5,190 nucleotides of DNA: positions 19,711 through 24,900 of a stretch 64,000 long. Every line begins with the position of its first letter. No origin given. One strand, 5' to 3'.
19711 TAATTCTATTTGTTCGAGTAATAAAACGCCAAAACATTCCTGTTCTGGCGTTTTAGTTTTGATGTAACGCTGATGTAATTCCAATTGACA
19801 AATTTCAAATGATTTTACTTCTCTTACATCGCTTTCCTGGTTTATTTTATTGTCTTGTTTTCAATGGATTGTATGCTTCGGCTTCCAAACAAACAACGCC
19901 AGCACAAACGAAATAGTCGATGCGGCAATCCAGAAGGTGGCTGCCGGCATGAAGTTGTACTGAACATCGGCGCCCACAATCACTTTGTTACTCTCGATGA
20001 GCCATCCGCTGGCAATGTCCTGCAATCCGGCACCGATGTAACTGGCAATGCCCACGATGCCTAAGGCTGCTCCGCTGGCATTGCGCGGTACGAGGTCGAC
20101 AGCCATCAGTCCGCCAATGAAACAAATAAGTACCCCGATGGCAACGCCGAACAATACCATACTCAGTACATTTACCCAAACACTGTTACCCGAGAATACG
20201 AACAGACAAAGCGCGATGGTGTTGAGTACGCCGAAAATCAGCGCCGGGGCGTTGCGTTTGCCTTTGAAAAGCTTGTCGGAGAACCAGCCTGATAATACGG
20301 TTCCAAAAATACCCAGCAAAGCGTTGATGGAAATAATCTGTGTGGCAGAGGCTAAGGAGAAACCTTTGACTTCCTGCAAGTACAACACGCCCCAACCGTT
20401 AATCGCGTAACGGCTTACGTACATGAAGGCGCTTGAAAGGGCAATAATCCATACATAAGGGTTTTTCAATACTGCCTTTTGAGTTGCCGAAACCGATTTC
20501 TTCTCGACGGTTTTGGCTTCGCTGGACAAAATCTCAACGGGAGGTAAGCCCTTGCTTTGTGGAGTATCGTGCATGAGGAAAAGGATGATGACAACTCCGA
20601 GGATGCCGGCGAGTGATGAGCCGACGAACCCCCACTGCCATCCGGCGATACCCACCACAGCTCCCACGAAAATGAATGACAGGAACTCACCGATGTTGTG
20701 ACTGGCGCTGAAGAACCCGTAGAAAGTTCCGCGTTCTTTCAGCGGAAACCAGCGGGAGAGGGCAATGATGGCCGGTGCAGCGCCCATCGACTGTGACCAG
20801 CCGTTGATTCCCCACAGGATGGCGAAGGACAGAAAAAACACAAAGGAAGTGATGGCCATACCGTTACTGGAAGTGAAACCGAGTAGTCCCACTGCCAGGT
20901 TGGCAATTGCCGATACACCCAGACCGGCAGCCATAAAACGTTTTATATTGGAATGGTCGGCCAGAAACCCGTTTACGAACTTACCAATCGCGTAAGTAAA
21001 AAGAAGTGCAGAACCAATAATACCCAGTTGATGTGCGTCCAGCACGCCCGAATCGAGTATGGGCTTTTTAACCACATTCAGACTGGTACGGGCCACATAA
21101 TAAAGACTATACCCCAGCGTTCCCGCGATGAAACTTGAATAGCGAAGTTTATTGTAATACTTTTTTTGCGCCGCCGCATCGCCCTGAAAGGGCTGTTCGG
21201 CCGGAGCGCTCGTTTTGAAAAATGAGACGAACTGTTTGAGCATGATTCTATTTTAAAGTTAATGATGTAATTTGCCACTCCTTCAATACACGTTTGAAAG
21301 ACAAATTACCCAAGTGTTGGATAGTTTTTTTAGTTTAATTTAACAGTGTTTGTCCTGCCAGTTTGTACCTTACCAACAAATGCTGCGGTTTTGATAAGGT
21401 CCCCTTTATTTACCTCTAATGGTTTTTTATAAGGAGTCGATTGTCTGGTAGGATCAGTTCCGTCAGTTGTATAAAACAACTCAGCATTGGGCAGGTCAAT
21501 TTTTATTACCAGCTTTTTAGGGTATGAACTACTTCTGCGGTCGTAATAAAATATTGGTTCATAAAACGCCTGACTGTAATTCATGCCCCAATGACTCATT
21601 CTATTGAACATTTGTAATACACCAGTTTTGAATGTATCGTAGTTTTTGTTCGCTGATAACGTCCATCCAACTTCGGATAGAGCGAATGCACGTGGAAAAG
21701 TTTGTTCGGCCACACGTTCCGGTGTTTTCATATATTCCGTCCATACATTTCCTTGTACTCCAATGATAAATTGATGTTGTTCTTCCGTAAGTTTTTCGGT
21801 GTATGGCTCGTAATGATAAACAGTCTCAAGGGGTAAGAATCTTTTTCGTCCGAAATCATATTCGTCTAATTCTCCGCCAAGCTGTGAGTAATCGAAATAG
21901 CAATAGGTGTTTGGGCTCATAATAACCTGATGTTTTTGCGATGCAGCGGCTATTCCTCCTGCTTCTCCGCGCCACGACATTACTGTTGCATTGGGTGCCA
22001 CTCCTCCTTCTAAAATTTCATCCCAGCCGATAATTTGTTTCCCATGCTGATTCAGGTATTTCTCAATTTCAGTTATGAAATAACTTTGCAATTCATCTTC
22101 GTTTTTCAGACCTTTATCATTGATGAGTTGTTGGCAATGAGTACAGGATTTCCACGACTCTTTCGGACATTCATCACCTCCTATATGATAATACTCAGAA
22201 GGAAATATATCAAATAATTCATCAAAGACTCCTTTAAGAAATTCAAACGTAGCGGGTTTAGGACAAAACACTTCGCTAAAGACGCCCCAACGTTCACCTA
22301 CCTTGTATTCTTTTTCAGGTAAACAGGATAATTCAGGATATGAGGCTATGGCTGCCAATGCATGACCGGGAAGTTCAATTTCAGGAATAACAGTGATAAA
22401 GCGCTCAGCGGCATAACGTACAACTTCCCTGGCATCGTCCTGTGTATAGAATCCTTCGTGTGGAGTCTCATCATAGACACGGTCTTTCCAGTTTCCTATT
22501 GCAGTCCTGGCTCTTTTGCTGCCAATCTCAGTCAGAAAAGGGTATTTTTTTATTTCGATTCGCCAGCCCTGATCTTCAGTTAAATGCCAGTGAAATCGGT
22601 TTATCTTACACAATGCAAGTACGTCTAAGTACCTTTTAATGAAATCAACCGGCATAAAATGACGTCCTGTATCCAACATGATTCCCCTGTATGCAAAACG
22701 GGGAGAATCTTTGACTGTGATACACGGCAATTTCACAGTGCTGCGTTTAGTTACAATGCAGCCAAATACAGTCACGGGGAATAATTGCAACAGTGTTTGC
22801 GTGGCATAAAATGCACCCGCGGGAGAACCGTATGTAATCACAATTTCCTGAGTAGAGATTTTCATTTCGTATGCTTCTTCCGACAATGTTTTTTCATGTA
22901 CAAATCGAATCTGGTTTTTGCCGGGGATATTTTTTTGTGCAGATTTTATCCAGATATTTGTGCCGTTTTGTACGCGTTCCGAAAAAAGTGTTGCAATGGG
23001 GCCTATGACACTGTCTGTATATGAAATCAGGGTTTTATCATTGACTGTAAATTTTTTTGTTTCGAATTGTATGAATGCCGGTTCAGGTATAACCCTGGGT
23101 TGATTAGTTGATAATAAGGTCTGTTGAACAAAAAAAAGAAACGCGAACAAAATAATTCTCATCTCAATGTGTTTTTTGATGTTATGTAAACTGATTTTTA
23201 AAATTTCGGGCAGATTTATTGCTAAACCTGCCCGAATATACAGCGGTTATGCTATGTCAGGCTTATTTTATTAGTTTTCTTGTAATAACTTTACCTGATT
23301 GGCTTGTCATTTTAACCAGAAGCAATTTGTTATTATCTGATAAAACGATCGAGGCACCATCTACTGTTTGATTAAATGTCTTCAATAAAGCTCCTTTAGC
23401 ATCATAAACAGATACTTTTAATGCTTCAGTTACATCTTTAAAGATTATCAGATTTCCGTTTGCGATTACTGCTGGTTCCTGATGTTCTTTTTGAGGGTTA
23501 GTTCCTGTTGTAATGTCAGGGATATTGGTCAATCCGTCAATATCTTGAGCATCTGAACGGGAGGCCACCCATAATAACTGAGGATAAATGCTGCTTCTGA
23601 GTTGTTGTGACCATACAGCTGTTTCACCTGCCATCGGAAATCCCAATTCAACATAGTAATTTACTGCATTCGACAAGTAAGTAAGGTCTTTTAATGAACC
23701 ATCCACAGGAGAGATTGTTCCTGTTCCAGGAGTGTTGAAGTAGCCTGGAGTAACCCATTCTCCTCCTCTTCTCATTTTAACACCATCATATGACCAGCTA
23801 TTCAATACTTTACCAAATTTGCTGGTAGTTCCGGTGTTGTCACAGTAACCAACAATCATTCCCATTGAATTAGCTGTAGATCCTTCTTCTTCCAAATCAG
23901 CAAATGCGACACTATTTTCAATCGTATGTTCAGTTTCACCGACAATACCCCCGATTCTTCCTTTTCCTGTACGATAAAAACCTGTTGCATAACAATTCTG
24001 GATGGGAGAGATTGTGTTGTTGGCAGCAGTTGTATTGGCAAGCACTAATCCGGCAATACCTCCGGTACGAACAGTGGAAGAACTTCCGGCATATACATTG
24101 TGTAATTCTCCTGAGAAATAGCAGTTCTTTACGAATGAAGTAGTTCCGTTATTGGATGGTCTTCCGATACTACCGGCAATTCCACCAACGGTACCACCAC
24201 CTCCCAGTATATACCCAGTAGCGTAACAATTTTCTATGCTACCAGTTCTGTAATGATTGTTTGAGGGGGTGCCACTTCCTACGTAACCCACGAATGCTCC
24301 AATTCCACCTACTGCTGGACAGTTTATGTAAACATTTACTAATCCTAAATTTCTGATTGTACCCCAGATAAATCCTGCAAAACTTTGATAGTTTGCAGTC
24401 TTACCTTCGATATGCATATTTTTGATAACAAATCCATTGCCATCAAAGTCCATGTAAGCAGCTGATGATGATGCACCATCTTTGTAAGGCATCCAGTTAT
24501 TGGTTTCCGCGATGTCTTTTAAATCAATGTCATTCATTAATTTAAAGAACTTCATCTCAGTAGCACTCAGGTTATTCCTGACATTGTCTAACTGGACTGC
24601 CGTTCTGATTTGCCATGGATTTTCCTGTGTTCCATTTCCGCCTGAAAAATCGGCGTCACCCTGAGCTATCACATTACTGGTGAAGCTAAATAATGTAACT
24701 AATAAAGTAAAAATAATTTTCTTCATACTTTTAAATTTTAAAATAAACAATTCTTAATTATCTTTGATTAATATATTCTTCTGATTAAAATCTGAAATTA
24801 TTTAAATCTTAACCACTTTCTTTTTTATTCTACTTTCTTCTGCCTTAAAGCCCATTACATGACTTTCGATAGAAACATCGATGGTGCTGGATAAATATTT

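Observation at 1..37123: Twin PULs that look built to degrade a glycosylated glycerol-phosphate polymer (candidate teichoic-acid utilisation locus)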

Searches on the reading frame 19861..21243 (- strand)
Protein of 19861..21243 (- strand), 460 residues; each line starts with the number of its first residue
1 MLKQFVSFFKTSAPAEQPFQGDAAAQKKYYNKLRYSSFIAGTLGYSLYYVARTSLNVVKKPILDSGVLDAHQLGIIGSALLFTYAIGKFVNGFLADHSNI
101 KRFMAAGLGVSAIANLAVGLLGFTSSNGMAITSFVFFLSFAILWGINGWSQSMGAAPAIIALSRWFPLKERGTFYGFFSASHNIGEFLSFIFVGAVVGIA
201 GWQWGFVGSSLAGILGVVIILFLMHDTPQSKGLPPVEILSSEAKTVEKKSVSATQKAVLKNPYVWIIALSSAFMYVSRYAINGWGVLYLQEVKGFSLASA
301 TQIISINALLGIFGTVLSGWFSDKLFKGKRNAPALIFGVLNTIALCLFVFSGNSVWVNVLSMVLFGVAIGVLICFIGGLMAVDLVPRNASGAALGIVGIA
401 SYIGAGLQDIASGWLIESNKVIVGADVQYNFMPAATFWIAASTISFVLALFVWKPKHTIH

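Call 4: search_protein_families(library=pfam, proteins=[window:19861-21243:-])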
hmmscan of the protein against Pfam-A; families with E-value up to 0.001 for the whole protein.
window:19861-21243:- (460 aa): 3 families
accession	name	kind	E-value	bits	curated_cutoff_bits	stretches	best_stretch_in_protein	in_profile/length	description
PF07690.21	MFS_1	-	1.6e-46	159.3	33.4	1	43-407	3-345/347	Major Facilitator Superfamily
PF12832.13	MFS_1_like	-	2e-05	24.3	25.2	1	64-419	27-365/373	MFS_1 like family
PF03209.21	PUCC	-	0.00044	19.8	21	1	291-432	236-376/401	PUCC protein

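Call 9: search_protein_families(library=ncbifam, proteins=[window:19861-21243:-], max_evalue=0.01)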
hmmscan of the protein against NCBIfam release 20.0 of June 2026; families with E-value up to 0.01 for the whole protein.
window:19861-21243:- (460 aa): 13 families
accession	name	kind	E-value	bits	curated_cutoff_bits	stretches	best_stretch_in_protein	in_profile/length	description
TIGR00881.1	2A0104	subfamily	7.4e-72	242.4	407.75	1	43-417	2-371/379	phosphoglycerate transporter protein PgtP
TIGR00712.1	glpT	equivalog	1.6e-62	212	632.55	1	14-414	7-406/440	glycerol-3-phosphate transporter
NF008433.0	PRK11273.1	equivalog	7.2e-59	200.1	748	1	20-408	13-399/452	glycerol-3-phosphate transporter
NF008661.1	PRK11663.1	subfamily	1.5e-58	198.9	564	1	15-410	9-398/439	MFS transporter family glucose-6-phosphate receptor UhpC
NF047787.1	PhglyTportPgtP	equivalog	9.8e-51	172.9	750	1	26-410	19-404/451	phosphoglycerate transporter PgtP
NF007107.1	PRK09556.1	equivalog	2.8e-47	161.8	497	1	25-416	19-411/469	hexose-6-phosphate:phosphate antiporter UhpT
TIGR00893.1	2A0114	subfamily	1.6e-27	96.5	395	1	43-448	1-394/399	D-galactonate transporter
TIGR00886.1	2A0108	subfamily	3.7e-14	52.6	311.7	1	64-405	30-368/368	NarK family nitrate/nitrite MFS transporter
NF038246.1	bile_salt_MFS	equivalog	7.4e-12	44.8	400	1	211-413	173-374/408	conjugated bile salt MFS transporter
TIGR00894.1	2A0114euk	subfamily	6.8e-11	41.4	626.45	1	71-440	76-441/465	Na(+)-dependent inorganic phosphate cotransporter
NF049980.1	SfMCT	equivalog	1.8e-09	36.8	320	1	55-415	21-361/378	L-lactate MFS transporter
TIGR00895.1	2A0115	subfamily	6.5e-06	25.3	418.55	1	67-415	48-397/398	aromatic acid/H+ symport family MFS transporter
TIGR00880.1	2_A_01_02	superfamily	0.0097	16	131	0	79-227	2-141/141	multidrug resistance protein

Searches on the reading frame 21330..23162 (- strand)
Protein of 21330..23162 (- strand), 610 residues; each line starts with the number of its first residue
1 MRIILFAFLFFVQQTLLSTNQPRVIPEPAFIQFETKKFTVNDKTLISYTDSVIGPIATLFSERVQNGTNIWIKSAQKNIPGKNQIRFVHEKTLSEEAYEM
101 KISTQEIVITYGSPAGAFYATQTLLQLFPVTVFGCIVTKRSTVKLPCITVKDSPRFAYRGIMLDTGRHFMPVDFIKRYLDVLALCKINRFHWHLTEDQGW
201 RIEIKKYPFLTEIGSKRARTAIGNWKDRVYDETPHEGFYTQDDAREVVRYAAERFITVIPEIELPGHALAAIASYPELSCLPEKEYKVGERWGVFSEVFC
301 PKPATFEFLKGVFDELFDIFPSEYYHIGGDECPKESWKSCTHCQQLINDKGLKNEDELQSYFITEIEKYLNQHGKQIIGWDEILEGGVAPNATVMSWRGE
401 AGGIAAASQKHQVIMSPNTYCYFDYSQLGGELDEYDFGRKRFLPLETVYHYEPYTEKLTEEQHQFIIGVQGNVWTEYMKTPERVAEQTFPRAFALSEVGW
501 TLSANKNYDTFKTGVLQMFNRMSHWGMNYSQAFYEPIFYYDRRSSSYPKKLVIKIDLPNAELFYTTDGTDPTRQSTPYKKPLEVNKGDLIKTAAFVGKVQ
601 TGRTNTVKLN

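Call 4: search_protein_families(library=pfam, proteins=[window:21330-23162:-])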
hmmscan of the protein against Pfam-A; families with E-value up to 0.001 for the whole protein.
window:21330-23162:- (610 aa): 4 families
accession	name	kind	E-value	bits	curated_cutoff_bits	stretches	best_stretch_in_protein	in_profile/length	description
PF00728.28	Glyco_hydro_20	-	4.2e-119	398.4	22.3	1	156-501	1-346/348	Glycosyl hydrolase family 20, catalytic domain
PF02838.20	Glyco_hydro_20b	-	1.2e-19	71.7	26.1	1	21-152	1-123/124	Glycosyl hydrolase family 20, domain 2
PF13287.12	Fn3_assoc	-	1.5e-11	44.7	23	1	554-606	4-56/59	Fn3 associated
PF13290.12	CHB_HEX_C_1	-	5e-10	39.6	22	1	548-602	9-63/67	Chitobiase/beta-hexosaminidase C-terminal domain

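Call 28: search_protein_families(library=ncbifam, proteins=[window:21330-23162:-], max_evalue=0.01)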
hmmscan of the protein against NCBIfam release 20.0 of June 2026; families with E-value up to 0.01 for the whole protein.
window:21330-23162:- (610 aa): 1 family
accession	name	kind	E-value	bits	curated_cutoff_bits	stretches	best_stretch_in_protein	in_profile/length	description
NF041654.1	GlcNAcase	equivalog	3.5e-05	22.5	1000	1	7-162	4-149/732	beta-N-acetylglucosaminidase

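Call 77: search_solved_structures(query=window:21330-23162:-, max_evalue=1e-40)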
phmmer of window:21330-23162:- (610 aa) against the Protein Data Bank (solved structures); distinct sequences matched with E-value up to 1e-40: 21.
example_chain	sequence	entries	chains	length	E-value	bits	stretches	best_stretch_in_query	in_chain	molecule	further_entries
6q63_A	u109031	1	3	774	3.5e-154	518.1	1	77-587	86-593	Beta-hexosaminidase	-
7cbn_A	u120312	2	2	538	8e-119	401.2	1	81-530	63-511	Beta-N-acetylhexosaminidase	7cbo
3rcn_A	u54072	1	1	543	1e-110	374.5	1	83-529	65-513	Beta-N-acetylhexosaminidase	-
7dup_A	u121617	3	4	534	2.1e-104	353.6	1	24-530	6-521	Beta-N-acetylhexosaminidase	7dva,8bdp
7dvb_A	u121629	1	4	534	1e-103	351.3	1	24-530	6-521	Beta-N-acetylhexosaminidase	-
8pxu_A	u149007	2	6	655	1.3e-90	308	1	93-532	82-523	Beta-N-acetylhexosaminidase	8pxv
8pxt_A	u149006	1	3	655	8.2e-90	305.4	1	93-532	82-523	Beta-N-acetylhexosaminidase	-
6ezr_A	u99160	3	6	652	3.6e-87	296.7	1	21-531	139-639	Beta-N-acetylglucosaminidase Nag2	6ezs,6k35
6ezt_A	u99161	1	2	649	4.6e-86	293.1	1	21-531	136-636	Beta-N-acetylglucosaminidase Nag2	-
8bbl_A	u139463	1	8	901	7.5e-86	292.3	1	82-531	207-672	Beta-N-acetylhexosaminidase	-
4pys_A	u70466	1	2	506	5.3e-80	273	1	25-530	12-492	beta-N-acetylhexosaminidase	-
6je8_A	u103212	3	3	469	1.1e-74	255.5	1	91-515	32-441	Beta-N-acetylhexosaminidase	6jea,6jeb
3gh4_A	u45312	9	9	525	2.1e-71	244.6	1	10-529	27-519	beta-hexosaminidase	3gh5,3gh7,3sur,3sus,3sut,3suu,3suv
6yhh_A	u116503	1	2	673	1.2e-66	229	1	93-503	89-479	Beta-N-acetylglucosaminidase-like protein Glycoside hydrolase family 20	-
4c7d_A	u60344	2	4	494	8.7e-57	196.3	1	23-525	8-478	BETA-N-ACETYLHEXOSAMINIDASE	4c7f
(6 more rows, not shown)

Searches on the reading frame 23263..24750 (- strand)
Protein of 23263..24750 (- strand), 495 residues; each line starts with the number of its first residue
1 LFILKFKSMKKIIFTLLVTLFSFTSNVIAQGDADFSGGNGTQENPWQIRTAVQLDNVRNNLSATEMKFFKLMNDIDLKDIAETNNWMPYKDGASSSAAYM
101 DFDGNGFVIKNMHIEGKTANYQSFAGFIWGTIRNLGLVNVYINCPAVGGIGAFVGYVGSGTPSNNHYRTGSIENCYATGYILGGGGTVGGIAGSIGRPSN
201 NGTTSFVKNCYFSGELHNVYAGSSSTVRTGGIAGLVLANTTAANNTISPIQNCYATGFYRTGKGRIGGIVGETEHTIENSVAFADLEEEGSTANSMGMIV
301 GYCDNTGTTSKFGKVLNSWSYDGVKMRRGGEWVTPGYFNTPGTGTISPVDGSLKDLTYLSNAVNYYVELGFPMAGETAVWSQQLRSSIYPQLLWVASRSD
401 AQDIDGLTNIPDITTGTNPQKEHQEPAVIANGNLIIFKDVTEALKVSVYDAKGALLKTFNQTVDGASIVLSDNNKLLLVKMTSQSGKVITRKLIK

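Call 4: search_protein_families(library=pfam, proteins=[window:23263-24750:-])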
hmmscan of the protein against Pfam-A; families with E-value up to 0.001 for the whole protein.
window:23263-24750:- (495 aa): 1 family
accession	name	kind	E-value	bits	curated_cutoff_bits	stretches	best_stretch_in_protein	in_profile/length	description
PF07581.17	Glug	-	0.00077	20.2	20.5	0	148-179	3-25/28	The GLUG motif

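Call 25: search_protein_families(library=pfam, proteins=[window:23263-24750:-], max_evalue=5)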
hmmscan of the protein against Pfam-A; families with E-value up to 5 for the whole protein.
window:23263-24750:- (495 aa): 1 family
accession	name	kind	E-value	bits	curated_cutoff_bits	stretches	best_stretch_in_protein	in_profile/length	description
PF07581.17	Glug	-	0.00077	20.2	20.5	2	148-179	3-25/28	The GLUG motif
